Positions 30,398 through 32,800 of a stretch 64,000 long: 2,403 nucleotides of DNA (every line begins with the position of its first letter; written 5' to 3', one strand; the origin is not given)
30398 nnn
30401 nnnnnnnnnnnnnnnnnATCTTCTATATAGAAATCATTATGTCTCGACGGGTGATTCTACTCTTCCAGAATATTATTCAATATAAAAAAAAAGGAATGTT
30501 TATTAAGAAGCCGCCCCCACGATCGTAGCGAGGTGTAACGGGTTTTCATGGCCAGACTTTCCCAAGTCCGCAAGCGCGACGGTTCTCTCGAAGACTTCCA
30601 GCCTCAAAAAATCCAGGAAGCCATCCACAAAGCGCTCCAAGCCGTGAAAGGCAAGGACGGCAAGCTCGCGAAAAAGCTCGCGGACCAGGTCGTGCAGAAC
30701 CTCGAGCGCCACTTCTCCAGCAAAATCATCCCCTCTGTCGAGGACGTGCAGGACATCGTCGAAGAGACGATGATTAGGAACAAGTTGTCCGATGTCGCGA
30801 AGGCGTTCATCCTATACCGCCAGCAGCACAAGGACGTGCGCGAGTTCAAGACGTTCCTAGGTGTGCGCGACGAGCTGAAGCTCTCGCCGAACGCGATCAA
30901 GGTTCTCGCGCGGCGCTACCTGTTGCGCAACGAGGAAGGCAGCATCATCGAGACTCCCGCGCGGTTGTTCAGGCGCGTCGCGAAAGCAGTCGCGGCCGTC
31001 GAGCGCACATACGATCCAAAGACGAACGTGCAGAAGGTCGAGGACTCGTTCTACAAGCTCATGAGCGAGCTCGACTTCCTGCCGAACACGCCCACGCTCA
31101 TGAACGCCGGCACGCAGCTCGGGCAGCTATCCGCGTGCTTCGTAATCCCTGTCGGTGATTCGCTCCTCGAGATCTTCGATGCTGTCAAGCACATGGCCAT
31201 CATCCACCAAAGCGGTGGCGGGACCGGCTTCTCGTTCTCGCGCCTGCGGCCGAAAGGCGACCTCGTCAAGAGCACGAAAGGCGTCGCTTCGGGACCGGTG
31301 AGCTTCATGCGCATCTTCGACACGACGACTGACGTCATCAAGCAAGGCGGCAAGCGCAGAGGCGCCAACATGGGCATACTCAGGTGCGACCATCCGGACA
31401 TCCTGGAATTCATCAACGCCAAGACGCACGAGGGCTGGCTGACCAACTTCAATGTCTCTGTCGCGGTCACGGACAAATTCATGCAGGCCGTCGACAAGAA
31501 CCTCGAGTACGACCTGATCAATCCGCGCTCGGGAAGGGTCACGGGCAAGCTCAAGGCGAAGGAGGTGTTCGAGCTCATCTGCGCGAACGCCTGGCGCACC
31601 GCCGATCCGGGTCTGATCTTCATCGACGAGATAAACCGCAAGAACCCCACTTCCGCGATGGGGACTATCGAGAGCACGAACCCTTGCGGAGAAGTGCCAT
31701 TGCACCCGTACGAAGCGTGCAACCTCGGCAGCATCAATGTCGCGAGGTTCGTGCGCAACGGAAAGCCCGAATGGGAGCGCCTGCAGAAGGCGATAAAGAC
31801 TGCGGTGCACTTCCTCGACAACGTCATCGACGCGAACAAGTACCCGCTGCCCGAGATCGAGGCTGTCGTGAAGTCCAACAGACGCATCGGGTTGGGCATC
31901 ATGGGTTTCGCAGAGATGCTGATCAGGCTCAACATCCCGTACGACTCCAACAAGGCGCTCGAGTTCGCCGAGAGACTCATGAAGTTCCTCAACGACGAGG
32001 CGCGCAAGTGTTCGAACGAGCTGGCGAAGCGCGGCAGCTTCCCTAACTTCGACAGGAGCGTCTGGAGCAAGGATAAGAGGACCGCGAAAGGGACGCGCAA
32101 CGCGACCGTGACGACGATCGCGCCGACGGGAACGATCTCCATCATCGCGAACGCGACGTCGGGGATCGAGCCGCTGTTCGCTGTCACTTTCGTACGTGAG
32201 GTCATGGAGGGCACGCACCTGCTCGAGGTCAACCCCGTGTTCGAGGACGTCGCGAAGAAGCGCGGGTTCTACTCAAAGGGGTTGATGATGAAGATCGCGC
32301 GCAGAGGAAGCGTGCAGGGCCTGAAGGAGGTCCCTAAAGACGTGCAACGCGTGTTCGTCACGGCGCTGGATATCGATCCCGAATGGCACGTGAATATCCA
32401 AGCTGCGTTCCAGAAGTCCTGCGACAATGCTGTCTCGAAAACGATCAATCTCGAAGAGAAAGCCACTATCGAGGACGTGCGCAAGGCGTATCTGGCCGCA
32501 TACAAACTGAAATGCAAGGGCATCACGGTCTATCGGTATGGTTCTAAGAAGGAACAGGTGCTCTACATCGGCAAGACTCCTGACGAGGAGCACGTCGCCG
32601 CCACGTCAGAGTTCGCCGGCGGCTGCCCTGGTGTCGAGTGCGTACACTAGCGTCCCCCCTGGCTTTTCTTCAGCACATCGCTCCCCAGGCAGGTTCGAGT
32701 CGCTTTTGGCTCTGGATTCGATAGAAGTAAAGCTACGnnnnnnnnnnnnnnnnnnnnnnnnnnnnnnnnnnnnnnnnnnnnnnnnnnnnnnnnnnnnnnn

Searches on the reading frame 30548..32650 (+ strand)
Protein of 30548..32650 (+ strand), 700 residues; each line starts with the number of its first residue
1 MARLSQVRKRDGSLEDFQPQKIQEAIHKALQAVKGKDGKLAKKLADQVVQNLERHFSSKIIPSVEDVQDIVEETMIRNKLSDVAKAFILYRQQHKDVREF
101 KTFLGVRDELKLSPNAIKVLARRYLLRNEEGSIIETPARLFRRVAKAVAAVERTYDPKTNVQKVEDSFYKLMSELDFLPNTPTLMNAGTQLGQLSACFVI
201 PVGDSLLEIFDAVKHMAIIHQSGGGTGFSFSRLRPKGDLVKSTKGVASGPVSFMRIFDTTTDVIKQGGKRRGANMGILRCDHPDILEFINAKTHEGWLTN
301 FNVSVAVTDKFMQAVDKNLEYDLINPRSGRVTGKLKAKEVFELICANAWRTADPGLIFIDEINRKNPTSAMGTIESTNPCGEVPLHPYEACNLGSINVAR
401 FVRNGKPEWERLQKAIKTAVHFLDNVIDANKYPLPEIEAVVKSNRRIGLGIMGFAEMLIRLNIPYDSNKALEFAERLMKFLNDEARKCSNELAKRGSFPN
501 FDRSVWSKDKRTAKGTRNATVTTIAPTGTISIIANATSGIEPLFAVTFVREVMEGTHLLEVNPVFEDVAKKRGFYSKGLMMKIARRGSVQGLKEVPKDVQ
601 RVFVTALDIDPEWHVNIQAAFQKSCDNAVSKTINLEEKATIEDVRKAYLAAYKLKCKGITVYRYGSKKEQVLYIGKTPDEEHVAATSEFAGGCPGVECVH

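Call 21: find_related_loci(query=window:30548-32650:+, collection=genome_contigs, flank=10000)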
Query window:30548-32650:+ (700 aa) in genome_contigs; peptide patterns used: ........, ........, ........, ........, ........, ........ (x = any residue, [..] = any of these).
263 stretches matched a pattern; 211 encode a relative of the query (tblastn E <= 1e-3); the best 80 are kept; 80 distinct loci.
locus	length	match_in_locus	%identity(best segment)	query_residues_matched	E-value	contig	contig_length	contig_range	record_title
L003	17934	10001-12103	84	1-700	0e+0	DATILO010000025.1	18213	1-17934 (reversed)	MAG TPA_asm: Candidatus Binatia bacterium isolate SMAG_U15746 k141_2870540, whole genome shotgun sequence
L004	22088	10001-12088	75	1-700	0e+0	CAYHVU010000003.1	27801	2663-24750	MAG TPA_asm: uncultured Methanosarcinales archaeon isolate ERP119705_co17_340 genome assembly, contig: NODE_1876_length_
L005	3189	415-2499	72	1-699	0e+0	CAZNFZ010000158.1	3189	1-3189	MAG TPA_asm: uncultured Methanosarcinales archaeon isolate binchicken_co165_133 genome assembly, contig: k141_1753422, w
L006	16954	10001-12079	72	1-699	0e+0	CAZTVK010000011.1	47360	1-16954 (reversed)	MAG TPA_asm: uncultured Methanosarcinales archaeon isolate binchicken_co165_273 genome assembly, contig: k141_2784541, w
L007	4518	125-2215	72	1-700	0e+0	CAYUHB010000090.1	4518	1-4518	MAG TPA_asm: uncultured Methanosarcinales archaeon isolate binchicken_co119_486 genome assembly, contig: NODE_32092_leng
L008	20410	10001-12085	72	1-699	0e+0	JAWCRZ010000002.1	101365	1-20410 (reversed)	MAG: Candidatus Woesearchaeota archaeon isolate JZ-2_202007_bins_87 JZ-2_202007_bins_87_scaffold_2, whole genome shotgun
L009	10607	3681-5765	72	1-699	0e+0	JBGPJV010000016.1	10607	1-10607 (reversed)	MAG: Candidatus Nanoarchaeia archaeon isolate OBJ_0618_7090110_300 k141_8715778_length_10607_cov_7.9868, whole genome sh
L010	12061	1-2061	73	9-699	0e+0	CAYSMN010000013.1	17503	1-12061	MAG TPA_asm: uncultured Methanosarcinales archaeon isolate SRP119689_co1_35 genome assembly, contig: NODE_4471_length_17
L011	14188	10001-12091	66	4-698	0e+0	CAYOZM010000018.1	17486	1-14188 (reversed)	MAG TPA_asm: uncultured Candidatus Bathyarchaeia archaeon isolate binchicken_co325_31 genome assembly, contig: NODE_871_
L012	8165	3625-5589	67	1-700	0e+0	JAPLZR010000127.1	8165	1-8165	MAG: Candidatus Woesearchaeota archaeon isolate LacPavin_0920_SED4_MAG_42_9 LacPavin_0920_SED4_scaffold_2829562, whole g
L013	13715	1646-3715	66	1-698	0e+0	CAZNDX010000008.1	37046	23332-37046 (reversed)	MAG TPA_asm: uncultured Methanosarcinales archaeon isolate binchicken_co130_36 genome assembly, contig: NODE_1388_length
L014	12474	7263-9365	64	1-698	0e+0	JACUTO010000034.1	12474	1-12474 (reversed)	MAG: Candidatus Bathyarchaeota archaeon isolate Kmv02 NODE_2505_length_12474_cov_33.789194, whole genome shotgun sequenc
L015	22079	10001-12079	64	2-698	0e+0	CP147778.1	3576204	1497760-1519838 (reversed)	MAG: Candidatus Freyarchaeota archaeon SRVP19_Freyarchaeia-1 chromosome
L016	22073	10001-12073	64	1-700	0e+0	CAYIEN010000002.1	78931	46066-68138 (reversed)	MAG TPA_asm: uncultured Methanosarcinales archaeon isolate ERP119705_co18_167 genome assembly, contig: NODE_191_length_7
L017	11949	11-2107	63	3-698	0e+0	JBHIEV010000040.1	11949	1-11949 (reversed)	MAG: Candidatus Bathyarchaeia archaeon isolate b2.sp2_bin.20 NODE_1556_length_11949_cov_16.037162, whole genome shotgun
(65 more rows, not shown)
